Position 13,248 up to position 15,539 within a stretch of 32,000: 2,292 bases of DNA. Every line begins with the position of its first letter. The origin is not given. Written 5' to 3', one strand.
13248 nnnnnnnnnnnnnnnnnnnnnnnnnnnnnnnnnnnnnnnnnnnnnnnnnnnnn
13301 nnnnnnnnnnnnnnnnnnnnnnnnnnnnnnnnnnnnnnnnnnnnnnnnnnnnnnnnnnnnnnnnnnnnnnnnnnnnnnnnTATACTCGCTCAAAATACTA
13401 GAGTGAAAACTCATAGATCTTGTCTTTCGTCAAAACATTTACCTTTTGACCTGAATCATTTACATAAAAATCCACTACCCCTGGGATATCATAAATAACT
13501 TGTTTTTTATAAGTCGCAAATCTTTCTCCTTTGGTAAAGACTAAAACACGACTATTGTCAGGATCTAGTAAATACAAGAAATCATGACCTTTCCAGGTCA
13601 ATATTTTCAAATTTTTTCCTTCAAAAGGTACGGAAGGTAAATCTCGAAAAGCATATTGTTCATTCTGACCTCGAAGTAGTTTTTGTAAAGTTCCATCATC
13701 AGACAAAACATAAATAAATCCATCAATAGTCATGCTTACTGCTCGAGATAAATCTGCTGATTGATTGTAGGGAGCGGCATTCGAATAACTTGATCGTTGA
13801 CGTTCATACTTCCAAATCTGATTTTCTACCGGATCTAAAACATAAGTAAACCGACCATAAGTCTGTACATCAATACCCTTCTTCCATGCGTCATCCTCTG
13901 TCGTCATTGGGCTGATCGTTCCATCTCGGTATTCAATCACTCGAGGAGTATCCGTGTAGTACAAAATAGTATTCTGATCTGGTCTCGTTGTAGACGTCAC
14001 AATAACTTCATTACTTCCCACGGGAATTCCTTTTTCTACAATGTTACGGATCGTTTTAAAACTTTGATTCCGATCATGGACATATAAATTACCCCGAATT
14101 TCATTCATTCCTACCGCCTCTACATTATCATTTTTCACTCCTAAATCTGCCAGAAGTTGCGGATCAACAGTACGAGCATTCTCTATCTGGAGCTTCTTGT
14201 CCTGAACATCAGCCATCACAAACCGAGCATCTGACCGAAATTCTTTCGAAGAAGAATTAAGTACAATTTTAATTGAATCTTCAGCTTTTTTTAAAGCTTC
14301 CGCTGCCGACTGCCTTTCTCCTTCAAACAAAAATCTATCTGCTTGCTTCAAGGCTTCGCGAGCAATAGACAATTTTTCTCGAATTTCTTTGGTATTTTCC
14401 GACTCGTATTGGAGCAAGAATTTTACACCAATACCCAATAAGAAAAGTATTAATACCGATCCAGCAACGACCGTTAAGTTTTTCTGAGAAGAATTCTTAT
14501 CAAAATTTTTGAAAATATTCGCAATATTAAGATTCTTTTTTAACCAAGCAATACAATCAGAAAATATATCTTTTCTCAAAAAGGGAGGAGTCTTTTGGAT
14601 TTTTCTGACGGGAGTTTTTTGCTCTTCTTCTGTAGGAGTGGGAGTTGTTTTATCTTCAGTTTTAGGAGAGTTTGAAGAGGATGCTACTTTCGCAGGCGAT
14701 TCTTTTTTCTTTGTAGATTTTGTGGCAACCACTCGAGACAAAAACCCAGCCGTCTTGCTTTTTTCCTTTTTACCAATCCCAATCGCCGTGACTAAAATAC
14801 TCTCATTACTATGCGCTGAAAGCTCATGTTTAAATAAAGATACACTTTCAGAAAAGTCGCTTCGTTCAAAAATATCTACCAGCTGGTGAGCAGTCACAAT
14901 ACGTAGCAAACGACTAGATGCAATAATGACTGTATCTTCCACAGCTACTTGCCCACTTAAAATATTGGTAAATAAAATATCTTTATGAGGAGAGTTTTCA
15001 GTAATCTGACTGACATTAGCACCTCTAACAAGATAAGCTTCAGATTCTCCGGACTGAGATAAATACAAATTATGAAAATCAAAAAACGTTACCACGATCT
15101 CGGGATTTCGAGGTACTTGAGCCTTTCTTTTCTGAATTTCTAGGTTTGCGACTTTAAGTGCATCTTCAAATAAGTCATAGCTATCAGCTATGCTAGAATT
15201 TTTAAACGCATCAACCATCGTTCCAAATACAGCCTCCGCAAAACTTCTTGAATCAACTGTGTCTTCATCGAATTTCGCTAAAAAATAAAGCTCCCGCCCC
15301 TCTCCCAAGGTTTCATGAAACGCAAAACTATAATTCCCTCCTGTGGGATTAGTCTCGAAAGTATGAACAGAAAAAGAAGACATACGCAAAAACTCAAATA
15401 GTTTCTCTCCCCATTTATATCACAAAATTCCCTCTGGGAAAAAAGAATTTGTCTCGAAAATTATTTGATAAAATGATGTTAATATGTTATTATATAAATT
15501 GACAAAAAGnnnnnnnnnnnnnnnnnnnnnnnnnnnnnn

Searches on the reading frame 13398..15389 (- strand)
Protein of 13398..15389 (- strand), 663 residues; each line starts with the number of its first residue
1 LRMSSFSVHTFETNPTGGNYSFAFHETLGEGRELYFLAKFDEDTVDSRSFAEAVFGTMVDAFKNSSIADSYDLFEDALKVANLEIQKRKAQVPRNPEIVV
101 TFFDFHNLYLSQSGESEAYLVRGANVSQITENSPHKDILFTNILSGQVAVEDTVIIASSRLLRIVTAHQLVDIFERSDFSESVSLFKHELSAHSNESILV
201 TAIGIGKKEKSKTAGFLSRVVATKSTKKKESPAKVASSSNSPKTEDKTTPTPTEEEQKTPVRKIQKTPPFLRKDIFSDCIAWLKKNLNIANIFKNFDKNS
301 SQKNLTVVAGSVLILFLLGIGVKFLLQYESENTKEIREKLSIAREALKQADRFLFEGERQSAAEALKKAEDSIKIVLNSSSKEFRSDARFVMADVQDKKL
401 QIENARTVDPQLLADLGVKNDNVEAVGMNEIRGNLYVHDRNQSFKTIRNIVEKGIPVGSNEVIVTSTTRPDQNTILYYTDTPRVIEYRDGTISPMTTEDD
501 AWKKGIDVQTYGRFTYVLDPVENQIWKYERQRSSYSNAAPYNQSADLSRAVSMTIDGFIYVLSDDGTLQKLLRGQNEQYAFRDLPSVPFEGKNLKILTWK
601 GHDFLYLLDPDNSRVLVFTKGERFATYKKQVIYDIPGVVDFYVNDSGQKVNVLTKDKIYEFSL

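Call 5: search_protein_families(library=pfam, proteins=[window:13398-15389:-], max_evalue=0.01)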
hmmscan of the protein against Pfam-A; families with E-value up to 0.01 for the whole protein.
window:13398-15389:- (663 aa): 0 families

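Call 43: search_protein_families(library=ncbifam, proteins=[window:13398-15389:-], max_evalue=0.01)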
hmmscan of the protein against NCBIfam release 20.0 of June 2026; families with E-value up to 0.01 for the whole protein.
window:13398-15389:- (663 aa): 1 family
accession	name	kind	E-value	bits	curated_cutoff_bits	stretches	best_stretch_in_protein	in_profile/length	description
NF033484.1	Stp1_PP2C_phos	equivalog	0.0035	16.9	230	0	55-132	47-128/232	Stp1/IreP family PP2C-type Ser/Thr phosphatase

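Call 91: search_protein_families(library=phrogs, proteins=[window:13398-15389:-], max_evalue=0.001)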
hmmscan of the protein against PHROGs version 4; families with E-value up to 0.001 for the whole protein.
window:13398-15389:- (663 aa): 0 families
